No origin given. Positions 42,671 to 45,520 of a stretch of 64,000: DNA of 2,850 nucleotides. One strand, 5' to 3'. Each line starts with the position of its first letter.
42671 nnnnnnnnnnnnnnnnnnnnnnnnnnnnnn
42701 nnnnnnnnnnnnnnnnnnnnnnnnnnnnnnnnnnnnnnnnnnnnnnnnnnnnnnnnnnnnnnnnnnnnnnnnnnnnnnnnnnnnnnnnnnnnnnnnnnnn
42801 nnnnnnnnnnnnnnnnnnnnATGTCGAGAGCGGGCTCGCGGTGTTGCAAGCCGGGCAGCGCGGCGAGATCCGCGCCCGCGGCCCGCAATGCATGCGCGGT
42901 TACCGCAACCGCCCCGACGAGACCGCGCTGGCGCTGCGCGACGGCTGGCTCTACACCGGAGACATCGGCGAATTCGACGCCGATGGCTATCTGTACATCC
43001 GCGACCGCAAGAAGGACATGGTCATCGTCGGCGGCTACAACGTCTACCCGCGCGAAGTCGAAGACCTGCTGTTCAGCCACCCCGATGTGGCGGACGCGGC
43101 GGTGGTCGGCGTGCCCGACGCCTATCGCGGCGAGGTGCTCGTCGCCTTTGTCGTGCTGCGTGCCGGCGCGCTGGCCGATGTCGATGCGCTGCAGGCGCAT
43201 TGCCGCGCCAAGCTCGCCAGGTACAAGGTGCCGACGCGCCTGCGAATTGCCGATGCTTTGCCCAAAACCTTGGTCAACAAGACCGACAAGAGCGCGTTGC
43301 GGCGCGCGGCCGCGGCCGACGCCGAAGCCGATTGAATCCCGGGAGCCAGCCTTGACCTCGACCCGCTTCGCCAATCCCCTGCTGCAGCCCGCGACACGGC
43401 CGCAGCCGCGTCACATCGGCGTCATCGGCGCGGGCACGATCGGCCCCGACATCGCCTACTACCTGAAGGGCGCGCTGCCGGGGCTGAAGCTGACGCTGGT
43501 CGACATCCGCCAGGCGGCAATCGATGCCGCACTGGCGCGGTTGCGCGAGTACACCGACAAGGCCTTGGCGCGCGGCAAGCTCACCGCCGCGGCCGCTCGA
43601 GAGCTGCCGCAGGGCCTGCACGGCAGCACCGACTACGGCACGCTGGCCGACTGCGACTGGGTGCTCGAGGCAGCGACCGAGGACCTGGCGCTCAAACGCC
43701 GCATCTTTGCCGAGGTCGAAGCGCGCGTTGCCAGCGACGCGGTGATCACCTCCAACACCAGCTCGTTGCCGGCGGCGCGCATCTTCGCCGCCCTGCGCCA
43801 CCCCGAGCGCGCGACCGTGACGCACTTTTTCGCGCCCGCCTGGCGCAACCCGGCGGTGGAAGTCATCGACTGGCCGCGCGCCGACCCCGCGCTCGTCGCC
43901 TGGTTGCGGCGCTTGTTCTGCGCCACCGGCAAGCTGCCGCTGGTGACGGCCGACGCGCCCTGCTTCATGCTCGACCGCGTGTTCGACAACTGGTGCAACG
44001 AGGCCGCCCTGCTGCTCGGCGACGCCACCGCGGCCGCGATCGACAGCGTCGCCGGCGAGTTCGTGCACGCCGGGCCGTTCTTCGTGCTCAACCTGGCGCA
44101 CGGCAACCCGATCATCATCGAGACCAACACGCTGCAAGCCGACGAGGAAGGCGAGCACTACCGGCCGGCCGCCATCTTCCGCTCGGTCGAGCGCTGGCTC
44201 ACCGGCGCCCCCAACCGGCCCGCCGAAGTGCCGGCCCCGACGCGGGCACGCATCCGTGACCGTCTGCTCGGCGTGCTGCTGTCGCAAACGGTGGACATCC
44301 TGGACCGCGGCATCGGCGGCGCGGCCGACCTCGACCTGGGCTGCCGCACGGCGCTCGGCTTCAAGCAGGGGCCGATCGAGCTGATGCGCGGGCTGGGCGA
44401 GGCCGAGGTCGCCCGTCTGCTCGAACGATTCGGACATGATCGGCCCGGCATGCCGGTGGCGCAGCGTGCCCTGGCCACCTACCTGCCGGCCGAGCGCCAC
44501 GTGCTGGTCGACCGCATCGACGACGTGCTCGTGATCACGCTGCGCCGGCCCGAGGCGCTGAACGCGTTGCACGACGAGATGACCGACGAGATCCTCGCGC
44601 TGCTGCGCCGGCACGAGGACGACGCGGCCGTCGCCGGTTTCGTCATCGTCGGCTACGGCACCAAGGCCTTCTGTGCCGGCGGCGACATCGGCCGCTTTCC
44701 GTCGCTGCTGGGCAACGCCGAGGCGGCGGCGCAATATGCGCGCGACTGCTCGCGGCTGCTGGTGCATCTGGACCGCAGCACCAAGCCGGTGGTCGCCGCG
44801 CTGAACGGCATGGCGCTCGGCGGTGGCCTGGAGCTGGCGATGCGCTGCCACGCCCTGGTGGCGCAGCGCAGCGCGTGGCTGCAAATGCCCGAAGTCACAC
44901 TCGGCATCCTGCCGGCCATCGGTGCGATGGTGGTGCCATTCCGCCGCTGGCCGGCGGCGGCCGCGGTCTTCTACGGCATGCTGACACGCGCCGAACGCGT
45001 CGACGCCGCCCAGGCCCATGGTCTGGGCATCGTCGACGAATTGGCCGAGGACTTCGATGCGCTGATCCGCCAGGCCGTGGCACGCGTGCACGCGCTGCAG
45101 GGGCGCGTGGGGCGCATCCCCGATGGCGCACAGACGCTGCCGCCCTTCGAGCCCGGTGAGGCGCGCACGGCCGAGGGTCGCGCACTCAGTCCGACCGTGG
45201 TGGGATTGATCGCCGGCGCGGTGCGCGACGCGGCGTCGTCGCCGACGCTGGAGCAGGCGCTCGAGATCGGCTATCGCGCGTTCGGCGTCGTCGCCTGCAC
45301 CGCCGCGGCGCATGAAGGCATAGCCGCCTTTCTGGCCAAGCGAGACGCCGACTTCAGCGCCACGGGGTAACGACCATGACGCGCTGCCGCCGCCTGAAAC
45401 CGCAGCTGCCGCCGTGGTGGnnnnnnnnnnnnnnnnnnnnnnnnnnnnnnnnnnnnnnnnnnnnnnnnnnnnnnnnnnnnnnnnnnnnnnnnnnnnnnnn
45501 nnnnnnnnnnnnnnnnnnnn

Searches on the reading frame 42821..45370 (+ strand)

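Call 5: search_protein_families(library=pfam, proteins=[window:42821-45370:+])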
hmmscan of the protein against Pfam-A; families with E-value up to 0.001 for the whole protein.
window:42821-45370:+ (849 aa): 4 families
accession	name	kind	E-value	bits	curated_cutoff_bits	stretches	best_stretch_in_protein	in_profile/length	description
PF02737.24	3HCDH_N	-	1.4e-42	146.1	22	1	198-378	1-179/180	3-hydroxyacyl-CoA dehydrogenase, NAD binding domain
PF00378.25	ECH_1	-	3.4e-37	128.6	27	1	568-759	5-190/251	Enoyl-CoA hydratase/isomerase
PF16113.10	ECH_2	-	1.4e-35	123.8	27.2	1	570-744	2-174/335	Enoyl-CoA hydratase/isomerase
PF00725.27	3HCDH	-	5.3e-07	30.5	22.1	0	480-539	5-64/97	3-hydroxyacyl-CoA dehydrogenase, C-terminal domain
